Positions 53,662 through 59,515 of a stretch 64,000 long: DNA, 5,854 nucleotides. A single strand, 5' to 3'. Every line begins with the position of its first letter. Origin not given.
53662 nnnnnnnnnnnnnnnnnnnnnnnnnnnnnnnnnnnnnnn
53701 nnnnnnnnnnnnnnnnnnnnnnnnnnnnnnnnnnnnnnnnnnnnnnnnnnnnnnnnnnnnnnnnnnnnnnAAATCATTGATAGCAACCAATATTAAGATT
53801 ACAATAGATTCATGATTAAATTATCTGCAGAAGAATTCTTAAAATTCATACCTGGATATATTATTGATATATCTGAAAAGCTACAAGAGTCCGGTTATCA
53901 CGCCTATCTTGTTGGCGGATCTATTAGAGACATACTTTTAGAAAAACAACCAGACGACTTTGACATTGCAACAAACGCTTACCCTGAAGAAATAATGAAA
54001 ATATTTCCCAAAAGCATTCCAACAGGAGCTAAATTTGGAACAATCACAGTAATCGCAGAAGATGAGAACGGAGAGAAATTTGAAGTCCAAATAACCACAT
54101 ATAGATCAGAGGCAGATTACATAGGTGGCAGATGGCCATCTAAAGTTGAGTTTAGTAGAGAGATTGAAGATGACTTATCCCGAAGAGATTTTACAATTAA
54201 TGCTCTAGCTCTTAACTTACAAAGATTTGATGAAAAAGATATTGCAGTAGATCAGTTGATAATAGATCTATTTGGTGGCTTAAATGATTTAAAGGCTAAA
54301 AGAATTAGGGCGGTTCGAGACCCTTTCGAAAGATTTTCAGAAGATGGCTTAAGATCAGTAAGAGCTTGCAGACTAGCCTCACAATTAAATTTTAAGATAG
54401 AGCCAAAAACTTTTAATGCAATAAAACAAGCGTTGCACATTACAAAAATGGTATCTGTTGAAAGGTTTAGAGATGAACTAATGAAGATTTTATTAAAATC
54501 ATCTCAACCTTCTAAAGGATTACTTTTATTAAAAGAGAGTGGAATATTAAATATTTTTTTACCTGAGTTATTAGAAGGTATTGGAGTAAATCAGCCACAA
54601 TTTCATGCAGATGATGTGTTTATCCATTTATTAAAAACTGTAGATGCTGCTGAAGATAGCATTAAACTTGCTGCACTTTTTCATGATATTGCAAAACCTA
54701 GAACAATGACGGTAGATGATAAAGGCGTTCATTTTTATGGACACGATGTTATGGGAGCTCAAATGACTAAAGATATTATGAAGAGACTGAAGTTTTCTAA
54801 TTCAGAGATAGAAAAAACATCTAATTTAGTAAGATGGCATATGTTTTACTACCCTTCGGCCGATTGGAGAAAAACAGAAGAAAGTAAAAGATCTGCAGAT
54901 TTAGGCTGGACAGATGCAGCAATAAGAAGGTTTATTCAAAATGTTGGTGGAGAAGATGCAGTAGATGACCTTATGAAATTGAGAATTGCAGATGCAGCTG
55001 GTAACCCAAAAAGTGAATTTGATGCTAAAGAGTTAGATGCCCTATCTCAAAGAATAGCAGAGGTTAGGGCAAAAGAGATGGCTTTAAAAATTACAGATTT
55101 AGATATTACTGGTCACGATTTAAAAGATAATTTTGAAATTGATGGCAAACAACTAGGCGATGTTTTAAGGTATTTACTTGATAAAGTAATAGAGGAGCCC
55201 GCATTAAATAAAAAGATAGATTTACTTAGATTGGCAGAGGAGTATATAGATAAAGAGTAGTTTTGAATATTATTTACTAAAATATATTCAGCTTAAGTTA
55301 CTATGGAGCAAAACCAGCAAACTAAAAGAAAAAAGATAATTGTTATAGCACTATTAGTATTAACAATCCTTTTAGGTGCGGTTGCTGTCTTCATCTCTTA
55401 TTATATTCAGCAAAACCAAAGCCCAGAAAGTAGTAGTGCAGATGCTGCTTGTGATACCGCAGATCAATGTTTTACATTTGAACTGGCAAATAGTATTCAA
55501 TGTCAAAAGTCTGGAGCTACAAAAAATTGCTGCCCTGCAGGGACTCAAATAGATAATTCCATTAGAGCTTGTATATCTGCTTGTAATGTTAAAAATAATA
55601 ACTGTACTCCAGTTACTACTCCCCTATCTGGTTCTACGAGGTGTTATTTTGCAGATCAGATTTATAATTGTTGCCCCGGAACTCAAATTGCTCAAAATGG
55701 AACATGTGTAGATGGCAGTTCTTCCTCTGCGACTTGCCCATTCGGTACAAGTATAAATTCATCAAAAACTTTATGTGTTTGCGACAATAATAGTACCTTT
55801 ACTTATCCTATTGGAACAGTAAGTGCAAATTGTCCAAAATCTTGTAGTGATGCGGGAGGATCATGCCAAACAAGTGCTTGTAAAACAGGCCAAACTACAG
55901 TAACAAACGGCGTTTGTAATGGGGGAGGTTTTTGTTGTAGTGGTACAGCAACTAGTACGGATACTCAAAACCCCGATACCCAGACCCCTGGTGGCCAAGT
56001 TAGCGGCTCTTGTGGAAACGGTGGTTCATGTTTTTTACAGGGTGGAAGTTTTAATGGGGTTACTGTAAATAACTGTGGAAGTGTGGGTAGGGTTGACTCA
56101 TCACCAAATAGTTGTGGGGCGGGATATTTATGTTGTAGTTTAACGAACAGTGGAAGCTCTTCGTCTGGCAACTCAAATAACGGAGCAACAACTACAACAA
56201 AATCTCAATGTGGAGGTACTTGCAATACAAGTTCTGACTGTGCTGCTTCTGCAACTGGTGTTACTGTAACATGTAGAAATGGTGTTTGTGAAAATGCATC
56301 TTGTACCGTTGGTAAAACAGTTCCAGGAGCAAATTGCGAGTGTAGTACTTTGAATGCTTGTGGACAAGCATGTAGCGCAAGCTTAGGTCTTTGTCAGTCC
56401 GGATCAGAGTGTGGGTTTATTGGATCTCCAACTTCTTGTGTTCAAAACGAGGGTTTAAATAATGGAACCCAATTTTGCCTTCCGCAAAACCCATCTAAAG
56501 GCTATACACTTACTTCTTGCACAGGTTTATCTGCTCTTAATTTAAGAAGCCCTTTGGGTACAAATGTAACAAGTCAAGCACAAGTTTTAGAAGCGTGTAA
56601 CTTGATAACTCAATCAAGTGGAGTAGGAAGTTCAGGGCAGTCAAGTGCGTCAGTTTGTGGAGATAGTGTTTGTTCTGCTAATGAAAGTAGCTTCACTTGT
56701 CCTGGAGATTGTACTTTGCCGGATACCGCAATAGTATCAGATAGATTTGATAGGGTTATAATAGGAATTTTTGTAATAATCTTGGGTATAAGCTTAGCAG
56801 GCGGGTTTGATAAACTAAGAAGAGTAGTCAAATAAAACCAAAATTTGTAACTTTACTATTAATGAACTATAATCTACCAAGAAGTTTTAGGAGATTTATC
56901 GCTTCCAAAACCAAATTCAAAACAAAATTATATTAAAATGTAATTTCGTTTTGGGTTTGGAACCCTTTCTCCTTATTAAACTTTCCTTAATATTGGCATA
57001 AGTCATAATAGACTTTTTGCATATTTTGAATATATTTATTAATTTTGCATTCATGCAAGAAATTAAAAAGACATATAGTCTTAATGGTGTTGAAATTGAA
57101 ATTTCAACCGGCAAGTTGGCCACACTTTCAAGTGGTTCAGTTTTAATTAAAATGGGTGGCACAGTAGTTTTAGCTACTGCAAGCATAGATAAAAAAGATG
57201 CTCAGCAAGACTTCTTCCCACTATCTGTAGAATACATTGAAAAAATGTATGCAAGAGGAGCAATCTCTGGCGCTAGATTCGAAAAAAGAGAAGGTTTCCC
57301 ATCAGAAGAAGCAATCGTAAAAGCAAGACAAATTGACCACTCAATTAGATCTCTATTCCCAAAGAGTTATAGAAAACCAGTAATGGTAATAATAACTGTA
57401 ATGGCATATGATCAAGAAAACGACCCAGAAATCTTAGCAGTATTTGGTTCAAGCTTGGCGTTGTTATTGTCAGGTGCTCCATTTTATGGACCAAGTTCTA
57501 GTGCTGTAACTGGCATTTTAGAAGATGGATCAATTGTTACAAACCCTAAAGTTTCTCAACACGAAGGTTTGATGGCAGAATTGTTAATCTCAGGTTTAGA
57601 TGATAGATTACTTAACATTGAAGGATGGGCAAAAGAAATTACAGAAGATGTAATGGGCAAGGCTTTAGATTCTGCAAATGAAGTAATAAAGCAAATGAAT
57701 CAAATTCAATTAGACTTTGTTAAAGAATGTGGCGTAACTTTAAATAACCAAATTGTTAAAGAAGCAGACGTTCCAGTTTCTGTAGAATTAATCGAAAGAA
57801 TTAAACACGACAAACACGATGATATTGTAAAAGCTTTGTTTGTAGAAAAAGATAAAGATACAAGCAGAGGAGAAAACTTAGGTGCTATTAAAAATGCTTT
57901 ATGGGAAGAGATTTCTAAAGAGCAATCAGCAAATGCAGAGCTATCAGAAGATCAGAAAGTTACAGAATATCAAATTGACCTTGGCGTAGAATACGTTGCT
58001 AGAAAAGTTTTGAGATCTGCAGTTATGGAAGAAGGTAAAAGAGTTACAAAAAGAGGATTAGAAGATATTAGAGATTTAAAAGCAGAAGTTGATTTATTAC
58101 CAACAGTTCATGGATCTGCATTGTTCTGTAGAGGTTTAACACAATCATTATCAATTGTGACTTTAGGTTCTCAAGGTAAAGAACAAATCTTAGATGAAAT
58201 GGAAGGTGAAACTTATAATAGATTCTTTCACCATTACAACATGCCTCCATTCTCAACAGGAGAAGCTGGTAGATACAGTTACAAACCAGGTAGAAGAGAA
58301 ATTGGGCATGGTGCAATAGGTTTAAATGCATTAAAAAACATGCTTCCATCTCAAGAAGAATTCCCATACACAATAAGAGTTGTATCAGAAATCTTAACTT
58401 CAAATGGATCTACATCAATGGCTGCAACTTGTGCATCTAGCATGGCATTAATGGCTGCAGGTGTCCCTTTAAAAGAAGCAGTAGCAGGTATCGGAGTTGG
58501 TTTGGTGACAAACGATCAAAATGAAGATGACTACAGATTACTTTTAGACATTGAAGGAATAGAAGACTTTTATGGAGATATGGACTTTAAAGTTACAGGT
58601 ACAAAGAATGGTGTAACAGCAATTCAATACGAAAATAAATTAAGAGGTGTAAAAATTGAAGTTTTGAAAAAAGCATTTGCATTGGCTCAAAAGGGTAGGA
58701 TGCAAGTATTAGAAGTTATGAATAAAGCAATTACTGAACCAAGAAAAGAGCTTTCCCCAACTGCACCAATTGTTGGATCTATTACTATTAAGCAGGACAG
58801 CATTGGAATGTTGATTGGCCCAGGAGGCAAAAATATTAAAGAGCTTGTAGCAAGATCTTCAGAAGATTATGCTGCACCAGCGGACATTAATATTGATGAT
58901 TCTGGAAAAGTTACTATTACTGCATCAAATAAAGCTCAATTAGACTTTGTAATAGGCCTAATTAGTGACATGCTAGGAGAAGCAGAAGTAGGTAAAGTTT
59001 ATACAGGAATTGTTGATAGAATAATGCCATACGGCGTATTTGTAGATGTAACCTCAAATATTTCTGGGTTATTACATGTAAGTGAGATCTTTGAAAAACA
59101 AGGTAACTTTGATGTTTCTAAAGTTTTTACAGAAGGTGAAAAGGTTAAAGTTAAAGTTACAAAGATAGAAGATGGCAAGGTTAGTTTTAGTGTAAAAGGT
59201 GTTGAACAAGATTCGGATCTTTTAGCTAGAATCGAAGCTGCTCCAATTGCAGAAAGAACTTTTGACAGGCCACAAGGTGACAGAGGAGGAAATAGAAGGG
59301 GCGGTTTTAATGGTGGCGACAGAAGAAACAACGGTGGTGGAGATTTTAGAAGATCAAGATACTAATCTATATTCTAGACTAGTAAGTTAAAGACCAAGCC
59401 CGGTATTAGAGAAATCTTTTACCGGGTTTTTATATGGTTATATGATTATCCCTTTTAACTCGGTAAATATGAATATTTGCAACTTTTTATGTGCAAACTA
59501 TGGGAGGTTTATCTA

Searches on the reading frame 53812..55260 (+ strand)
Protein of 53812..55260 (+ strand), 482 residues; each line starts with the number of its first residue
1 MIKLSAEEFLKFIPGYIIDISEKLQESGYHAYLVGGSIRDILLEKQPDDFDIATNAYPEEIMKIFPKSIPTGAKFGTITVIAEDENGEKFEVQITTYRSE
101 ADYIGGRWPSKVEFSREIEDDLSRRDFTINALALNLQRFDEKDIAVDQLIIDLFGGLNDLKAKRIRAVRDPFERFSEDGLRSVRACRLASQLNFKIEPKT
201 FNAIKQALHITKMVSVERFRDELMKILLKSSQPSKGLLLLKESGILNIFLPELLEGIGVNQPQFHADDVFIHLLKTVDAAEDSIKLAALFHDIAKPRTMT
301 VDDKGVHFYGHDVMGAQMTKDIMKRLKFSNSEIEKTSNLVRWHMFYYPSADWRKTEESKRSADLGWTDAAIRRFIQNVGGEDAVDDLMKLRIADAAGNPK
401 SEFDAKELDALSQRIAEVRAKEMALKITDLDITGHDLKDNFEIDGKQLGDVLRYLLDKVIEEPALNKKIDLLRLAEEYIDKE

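Call 9: search_protein_families(library=pfam, proteins=[window:53812-55260:+], max_evalue=1)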
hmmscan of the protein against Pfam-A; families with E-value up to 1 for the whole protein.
window:53812-55260:+ (482 aa): 4 families
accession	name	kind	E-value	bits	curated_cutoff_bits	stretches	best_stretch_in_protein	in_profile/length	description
PF01743.26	PolyA_pol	-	5.3e-36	124.2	23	1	31-166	1-126/126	Poly A polymerase head domain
PF12627.12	PolyA_pol_RNAbd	-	3.8e-16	59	22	1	193-253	1-60/64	Probable RNA and SrmB- binding site of polymerase A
PF01966.28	HD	-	8.7e-10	39.4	22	1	279-353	22-93/116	HD domain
PF13735.12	tRNA_NucTran2_2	-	1.2e-06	29.1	27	1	421-472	98-146/149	tRNA nucleotidyltransferase domain 2 putative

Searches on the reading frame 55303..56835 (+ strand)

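Call 13: search_protein_families(library=pfam, proteins=[window:55303-56835:+], max_evalue=0.01)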
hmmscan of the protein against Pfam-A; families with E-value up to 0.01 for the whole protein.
window:55303-56835:+ (510 aa): 1 family
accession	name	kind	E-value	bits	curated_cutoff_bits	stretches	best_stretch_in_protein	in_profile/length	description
PF04415.17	DUF515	-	0.0036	16.3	29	1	6-66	25-86/449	Protein of unknown function (DUF515)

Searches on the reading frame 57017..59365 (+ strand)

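Call 13: search_protein_families(library=pfam, proteins=[window:57017-59365:+], max_evalue=0.01)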
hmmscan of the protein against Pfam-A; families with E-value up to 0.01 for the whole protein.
window:57017-59365:+ (782 aa): 4 families
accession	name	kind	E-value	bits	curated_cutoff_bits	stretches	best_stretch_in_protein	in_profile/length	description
PF01138.27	RNase_PH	-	1.7e-45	155.1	25.5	2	26-155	4-130/130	3' exoribonuclease family, domain 1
PF00575.29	S1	-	1e-11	45.5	22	1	656-726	2-73/74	S1 RNA binding domain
PF00013.35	KH_1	-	0.00011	22.4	21.5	1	589-649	4-64/66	KH domain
PF03725.20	RNase_PH_C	-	0.00028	21.2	20.8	1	489-560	3-67/67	3' exoribonuclease family, domain 2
